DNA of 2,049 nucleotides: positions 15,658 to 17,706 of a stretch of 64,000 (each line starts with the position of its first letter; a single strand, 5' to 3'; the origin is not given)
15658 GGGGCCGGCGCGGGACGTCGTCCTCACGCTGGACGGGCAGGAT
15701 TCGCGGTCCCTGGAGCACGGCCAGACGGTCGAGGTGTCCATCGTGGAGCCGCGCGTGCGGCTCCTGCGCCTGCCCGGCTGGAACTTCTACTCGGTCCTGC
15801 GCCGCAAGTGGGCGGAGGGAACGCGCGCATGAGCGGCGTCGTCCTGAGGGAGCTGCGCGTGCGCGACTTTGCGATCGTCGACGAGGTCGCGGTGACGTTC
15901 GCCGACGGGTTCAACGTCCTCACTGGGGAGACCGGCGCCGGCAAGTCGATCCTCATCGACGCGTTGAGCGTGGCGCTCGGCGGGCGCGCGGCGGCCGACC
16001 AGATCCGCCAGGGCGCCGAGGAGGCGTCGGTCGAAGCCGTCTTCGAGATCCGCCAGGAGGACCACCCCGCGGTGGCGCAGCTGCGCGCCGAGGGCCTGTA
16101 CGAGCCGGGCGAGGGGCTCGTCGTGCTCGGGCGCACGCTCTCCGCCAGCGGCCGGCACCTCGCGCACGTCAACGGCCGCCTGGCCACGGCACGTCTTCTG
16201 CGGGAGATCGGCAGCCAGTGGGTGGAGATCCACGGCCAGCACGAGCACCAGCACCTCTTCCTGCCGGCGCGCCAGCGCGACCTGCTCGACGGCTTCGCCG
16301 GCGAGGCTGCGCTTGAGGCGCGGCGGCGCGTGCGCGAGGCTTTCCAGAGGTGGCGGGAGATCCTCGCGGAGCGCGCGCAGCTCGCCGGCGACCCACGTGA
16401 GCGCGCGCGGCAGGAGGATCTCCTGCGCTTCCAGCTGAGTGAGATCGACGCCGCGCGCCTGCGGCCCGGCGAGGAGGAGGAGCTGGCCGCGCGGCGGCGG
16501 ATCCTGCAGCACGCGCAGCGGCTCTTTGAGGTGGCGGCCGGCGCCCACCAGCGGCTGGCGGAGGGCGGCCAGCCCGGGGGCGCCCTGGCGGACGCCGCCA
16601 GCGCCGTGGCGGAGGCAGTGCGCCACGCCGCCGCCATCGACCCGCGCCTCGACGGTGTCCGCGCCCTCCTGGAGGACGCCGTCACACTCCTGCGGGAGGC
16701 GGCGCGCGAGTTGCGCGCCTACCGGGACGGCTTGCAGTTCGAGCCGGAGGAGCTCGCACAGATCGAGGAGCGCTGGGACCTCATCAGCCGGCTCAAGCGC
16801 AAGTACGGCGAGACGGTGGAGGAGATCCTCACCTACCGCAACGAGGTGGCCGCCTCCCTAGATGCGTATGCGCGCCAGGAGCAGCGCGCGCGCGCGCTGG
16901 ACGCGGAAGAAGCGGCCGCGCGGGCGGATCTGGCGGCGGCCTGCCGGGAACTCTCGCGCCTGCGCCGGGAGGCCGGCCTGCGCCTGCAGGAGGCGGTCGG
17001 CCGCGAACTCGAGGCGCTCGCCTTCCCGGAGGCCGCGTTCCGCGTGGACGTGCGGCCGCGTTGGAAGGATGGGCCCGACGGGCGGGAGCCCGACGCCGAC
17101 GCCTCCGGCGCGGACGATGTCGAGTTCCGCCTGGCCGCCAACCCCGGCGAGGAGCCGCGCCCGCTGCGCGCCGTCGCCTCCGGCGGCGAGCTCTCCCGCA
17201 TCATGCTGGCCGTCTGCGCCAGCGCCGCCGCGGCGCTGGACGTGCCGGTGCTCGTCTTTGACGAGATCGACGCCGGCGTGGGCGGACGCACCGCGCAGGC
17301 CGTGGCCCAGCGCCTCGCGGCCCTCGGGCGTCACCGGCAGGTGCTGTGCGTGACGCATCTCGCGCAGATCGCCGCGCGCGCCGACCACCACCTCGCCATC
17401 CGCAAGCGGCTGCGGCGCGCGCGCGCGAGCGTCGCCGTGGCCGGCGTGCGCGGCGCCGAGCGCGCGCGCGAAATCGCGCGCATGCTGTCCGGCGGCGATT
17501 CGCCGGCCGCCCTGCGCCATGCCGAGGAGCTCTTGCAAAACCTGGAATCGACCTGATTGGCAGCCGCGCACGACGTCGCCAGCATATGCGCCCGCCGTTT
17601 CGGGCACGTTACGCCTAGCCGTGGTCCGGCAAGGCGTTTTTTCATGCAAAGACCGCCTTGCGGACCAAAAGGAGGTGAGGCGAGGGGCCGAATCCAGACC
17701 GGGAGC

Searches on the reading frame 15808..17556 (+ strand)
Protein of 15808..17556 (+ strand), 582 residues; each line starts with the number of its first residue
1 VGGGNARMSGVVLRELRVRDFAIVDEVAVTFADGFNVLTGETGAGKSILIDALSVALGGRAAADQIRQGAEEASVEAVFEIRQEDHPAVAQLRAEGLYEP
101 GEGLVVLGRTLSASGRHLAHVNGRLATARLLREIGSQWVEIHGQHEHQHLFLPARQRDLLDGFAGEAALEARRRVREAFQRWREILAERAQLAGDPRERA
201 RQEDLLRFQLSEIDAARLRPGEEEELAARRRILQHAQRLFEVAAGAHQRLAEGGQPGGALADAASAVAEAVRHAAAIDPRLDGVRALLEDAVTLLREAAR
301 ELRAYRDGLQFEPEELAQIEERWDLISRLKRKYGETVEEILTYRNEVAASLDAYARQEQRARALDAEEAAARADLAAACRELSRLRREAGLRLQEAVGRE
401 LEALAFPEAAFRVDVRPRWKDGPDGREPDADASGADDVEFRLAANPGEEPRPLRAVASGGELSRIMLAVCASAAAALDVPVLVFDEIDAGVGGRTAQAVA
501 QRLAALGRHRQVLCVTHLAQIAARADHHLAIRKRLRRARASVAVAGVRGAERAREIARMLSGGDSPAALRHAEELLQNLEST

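Call 43: search_protein_families(library=pfam, proteins=[window:15808-17556:+], max_evalue=0.01)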
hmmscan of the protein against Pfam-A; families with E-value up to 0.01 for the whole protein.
window:15808-17556:+ (582 aa): 7 families
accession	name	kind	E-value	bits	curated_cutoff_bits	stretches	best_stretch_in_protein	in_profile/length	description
PF02463.25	SMC_N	-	4.8e-18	65.8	40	1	13-533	2-213/220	RecF/RecN/SMC N terminal domain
PF13476.12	AAA_23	-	2.6e-10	41.7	27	1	16-76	2-64/201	AAA domain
PF13304.12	AAA_21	-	7.9e-09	36.4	27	1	353-518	165-299/304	AAA domain, putative AbiEii toxin, Type IV TA system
PF13555.12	AAA_29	-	1.8e-05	24.8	27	1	15-60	3-49/61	P-loop containing region of AAA domain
PF13870.11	CCDC113_CCDC96_CC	-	0.002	18.3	31.6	1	318-388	57-127/177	CCDC113/CCDC96, coiled-coil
PF13401.12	AAA_22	-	0.0023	18.7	27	0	32-56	4-28/130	AAA domain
PF00005.33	ABC_tran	-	0.0056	17.7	25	0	37-57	15-35/137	ABC transporter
